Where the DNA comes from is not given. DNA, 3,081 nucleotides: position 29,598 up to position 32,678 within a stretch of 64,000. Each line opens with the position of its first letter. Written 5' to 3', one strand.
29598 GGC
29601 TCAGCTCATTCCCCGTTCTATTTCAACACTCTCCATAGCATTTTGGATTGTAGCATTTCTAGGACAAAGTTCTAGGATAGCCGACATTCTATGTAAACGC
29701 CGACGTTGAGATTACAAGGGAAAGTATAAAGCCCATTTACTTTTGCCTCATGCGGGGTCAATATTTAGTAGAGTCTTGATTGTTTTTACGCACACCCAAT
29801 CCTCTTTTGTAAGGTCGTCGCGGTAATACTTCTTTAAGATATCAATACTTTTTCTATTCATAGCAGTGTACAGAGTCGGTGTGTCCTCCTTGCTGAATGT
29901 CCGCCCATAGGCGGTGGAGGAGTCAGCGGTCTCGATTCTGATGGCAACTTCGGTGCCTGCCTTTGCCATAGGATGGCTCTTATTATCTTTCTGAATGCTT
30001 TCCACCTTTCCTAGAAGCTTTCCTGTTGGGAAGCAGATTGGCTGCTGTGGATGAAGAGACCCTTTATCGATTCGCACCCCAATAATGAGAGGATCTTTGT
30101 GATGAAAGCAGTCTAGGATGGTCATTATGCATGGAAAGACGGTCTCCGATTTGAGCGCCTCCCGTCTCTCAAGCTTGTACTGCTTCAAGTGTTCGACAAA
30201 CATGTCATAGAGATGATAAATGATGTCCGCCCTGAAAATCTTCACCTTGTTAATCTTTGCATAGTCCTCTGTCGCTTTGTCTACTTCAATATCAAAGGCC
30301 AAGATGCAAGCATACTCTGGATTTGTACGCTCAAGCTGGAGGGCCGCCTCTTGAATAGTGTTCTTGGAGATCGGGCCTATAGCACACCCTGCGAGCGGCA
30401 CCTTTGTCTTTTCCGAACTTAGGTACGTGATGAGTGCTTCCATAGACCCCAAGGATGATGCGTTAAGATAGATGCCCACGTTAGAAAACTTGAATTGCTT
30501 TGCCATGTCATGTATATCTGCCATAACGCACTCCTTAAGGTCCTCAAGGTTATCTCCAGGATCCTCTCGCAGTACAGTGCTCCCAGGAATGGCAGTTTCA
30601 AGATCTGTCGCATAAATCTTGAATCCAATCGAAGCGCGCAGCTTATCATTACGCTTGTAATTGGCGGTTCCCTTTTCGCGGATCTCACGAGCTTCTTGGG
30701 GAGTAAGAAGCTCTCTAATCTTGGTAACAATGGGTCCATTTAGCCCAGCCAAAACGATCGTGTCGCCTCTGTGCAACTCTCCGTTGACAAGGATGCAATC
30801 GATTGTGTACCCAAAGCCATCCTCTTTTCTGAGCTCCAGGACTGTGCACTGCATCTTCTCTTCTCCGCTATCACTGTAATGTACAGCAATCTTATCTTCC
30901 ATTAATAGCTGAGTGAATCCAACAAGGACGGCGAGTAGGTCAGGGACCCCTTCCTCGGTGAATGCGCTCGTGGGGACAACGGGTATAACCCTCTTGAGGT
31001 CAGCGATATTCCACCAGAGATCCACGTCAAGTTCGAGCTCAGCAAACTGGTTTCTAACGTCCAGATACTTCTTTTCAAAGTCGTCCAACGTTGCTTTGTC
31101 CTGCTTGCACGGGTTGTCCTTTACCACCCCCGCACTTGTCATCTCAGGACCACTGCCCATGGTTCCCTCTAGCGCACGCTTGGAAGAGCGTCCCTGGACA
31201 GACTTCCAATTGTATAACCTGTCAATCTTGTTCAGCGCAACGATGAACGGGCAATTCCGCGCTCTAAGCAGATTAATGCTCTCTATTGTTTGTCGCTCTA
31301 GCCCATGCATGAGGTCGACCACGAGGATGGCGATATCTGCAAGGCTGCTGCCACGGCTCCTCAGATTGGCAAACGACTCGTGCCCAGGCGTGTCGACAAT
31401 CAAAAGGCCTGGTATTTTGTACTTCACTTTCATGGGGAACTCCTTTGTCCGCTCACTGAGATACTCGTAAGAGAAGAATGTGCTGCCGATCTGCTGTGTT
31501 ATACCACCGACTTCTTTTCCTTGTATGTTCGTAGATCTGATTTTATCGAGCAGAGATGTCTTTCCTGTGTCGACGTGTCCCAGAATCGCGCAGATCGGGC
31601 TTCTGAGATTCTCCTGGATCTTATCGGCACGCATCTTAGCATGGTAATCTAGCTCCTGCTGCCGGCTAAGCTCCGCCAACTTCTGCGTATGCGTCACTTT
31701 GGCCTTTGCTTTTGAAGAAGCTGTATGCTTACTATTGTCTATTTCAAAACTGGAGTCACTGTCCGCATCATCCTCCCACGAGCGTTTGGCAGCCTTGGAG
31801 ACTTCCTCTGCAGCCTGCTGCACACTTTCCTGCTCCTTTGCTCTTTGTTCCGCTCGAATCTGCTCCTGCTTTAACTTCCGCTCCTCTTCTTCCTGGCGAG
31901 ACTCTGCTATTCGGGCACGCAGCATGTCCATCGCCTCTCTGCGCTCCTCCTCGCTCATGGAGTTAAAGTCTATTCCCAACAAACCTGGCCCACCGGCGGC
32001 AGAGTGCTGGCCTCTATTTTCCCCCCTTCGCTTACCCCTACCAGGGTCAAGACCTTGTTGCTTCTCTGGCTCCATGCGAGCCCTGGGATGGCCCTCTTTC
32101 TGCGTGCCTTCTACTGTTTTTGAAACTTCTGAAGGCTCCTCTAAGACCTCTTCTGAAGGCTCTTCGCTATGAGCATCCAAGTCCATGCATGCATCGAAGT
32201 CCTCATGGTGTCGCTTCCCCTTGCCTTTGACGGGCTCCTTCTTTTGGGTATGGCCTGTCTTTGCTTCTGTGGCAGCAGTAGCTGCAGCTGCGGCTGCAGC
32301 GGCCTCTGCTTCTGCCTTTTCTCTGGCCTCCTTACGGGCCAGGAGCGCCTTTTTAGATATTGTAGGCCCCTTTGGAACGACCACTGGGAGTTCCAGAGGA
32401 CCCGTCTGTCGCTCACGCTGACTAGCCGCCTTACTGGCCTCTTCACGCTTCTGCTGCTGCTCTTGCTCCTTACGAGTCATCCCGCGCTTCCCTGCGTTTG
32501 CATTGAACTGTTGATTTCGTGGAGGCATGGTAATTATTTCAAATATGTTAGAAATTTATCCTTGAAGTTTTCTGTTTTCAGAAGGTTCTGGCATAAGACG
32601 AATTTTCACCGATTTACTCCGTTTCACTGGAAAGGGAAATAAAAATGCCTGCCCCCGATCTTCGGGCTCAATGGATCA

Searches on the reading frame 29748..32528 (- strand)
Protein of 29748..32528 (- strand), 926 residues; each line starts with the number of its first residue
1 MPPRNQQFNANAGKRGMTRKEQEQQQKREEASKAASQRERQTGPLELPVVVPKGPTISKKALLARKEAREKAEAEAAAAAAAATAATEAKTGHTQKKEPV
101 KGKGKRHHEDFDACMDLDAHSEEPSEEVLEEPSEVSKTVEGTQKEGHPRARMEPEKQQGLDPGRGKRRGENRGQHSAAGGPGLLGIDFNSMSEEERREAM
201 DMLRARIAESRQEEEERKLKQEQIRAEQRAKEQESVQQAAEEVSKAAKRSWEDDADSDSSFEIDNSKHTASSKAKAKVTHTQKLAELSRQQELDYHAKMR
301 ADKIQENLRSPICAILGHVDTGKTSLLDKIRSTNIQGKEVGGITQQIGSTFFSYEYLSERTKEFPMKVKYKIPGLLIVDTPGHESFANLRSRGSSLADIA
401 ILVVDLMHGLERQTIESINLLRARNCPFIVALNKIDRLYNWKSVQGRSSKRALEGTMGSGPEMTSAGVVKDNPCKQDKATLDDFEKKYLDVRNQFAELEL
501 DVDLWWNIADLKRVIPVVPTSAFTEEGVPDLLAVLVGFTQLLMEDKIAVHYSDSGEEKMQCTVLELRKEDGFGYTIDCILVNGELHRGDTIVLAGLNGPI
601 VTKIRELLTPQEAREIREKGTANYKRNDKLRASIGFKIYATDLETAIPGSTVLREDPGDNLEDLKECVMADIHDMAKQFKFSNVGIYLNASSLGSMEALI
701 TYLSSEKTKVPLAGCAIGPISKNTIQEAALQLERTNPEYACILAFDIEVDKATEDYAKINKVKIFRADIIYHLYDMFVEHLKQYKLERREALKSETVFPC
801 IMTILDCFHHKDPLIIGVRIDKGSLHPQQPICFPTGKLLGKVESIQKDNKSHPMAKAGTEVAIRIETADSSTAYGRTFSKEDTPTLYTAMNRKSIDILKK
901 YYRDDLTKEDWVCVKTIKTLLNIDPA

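Call 43: search_protein_families(library=pfam, proteins=[window:29748-32528:-], max_evalue=0.001)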
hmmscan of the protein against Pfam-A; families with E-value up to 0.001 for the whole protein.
window:29748-32528:- (926 aa): 7 families
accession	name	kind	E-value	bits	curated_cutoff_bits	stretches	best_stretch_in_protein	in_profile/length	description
PF00009.33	GTP_EFTU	-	6e-32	111.2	26.5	1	311-538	4-185/188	Elongation factor Tu GTP binding domain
PF11987.13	IF-2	-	1.6e-15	57.5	27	1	669-776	9-115/117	Translation-initiation factor 2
PF14578.12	GTP_EFTU_D4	-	1.5e-11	44.5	23.8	1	808-880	13-81/86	Elongation factor Tu domain 4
PF01926.29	MMR_HSR1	-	1.2e-07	32.3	21.9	1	313-434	2-113/113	50S ribosome-binding GTPase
PF03144.31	GTP_EFTU_D2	-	2.3e-06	28.4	30.3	1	573-652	1-72/73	Elongation factor Tu domain 2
PF08477.19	Roc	-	6.3e-05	23.6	27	1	315-436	4-119/119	Ras of Complex, Roc, domain of DAPkinase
PF03029.23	ATP_bind_1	-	0.00067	19.9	27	0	348-440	66-171/240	Conserved hypothetical ATP binding protein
